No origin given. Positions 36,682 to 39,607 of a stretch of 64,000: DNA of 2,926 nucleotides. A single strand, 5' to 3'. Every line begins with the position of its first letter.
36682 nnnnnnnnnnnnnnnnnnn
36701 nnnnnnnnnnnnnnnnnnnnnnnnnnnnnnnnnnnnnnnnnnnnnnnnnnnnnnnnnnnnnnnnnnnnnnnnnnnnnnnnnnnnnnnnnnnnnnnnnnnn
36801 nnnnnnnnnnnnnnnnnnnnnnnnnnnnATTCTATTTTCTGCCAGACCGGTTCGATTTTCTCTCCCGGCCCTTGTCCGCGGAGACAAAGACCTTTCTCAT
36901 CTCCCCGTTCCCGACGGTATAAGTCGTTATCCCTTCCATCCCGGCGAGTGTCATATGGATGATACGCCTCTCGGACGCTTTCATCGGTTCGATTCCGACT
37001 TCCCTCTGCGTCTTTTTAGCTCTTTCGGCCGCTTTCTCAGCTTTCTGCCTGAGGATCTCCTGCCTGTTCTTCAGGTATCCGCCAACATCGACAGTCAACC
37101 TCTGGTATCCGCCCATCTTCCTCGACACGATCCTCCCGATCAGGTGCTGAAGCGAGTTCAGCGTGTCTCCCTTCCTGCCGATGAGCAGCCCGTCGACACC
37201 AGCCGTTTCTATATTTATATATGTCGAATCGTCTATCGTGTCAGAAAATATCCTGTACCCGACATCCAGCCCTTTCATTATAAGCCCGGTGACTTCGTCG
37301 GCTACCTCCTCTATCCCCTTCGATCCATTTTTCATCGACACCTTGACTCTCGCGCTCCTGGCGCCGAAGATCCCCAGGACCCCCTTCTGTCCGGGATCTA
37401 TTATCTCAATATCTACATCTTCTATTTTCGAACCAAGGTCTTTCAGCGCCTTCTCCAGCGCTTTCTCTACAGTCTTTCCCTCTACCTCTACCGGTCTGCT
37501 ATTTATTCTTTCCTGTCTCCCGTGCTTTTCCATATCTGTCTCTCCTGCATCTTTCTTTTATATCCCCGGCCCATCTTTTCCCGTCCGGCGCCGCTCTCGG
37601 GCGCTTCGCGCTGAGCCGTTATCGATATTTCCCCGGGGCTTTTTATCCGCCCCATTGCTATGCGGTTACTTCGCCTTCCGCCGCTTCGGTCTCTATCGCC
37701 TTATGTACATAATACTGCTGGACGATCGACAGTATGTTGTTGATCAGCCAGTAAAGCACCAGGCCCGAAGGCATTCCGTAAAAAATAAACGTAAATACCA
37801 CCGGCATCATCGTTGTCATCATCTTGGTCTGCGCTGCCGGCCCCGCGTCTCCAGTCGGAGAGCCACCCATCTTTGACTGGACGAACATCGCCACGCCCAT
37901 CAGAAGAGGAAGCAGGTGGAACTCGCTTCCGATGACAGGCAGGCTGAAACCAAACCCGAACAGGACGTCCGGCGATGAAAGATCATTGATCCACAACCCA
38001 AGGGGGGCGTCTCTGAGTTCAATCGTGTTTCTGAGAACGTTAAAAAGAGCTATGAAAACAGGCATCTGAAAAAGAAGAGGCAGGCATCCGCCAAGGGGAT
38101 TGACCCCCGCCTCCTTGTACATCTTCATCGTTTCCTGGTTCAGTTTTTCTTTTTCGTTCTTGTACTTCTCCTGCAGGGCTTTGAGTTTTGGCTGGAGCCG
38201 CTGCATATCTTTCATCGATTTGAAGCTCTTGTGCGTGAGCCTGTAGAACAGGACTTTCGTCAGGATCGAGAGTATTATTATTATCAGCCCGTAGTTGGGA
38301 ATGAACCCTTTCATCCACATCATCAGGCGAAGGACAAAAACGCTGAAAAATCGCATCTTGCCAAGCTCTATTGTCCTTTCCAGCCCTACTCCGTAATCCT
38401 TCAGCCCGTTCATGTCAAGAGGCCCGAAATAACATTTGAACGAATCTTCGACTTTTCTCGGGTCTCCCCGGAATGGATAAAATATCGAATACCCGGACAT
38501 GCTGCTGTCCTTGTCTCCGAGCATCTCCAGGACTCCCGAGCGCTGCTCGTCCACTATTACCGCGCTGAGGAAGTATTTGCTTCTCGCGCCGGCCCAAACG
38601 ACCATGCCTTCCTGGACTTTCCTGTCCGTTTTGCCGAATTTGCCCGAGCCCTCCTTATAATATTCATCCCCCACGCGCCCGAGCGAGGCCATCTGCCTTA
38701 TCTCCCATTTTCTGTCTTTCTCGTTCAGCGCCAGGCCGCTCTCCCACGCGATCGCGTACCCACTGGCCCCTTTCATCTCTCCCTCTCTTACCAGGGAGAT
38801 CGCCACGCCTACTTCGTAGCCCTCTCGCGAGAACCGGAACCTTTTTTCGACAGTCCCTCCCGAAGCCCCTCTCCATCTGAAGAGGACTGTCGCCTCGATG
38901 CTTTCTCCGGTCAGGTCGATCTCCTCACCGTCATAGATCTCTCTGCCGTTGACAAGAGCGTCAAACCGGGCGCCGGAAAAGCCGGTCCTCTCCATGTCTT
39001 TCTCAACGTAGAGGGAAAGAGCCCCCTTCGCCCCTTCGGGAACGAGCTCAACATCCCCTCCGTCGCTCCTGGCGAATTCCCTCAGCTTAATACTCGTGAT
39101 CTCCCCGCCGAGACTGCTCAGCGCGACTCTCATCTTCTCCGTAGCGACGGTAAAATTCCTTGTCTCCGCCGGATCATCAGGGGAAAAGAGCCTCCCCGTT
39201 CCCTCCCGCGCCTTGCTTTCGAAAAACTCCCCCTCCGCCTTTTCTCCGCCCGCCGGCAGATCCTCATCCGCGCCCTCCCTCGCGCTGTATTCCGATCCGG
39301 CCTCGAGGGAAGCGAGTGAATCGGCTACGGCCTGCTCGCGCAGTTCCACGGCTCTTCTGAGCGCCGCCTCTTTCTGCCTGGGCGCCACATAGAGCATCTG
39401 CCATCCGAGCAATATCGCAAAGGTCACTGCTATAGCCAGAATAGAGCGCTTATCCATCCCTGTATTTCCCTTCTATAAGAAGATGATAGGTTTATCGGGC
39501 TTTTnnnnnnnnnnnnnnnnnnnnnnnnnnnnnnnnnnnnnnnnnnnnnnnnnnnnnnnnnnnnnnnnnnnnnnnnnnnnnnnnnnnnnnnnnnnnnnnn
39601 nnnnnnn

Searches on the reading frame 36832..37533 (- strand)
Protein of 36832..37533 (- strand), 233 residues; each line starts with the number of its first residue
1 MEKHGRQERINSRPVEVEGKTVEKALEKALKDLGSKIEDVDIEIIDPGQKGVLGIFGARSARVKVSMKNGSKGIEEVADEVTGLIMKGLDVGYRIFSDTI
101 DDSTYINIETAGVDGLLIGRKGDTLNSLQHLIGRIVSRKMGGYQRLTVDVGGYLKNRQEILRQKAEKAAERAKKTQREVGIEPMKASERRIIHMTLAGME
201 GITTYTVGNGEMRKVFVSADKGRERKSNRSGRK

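Call 38: search_protein_families(library=pfam, proteins=[window:36832-37533:-], max_evalue=0.00001)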
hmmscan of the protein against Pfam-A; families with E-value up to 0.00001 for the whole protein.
window:36832-37533:- (233 aa): 3 families
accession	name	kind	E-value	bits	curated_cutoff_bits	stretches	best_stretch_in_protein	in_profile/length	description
PF14804.11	Jag_N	-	1.1e-17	64.6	25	1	17-66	1-49/50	Jag N-terminus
PF01424.28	R3H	-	7.3e-14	52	26.8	1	160-218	2-59/60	R3H domain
PF13083.13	KH_KhpA-B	-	2.1e-07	31.2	32.1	1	101-140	26-66/73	KhpA/KhpB, KH domain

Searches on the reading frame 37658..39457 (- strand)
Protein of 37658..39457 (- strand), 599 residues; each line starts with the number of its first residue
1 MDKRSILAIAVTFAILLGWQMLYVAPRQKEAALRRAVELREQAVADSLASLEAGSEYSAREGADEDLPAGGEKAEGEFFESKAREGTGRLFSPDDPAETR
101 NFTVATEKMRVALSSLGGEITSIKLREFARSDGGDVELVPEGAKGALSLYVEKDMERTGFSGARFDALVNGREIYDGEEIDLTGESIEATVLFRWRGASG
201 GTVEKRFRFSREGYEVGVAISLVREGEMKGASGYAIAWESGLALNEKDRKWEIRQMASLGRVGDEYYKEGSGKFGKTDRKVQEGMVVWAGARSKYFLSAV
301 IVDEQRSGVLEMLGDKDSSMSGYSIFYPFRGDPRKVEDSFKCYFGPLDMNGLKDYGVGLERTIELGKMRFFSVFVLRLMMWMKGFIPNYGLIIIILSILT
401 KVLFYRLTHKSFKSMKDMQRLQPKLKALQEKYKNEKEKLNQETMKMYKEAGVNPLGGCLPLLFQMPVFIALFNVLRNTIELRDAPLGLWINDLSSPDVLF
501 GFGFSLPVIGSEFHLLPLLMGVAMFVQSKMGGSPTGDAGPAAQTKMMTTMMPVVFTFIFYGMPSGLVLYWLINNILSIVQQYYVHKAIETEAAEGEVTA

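Call 38: search_protein_families(library=pfam, proteins=[window:37658-39457:-], max_evalue=0.00001)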
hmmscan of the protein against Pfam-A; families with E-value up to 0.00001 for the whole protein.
window:37658-39457:- (599 aa): 2 families
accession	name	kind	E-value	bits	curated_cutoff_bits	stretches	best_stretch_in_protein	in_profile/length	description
PF02096.25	60KD_IMP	-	8.9e-66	221.3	35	1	389-586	1-163/163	60Kd inner membrane protein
PF14849.12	YidC_periplas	-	1.1e-17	65.4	24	1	103-373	3-278/283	YidC periplasmic domain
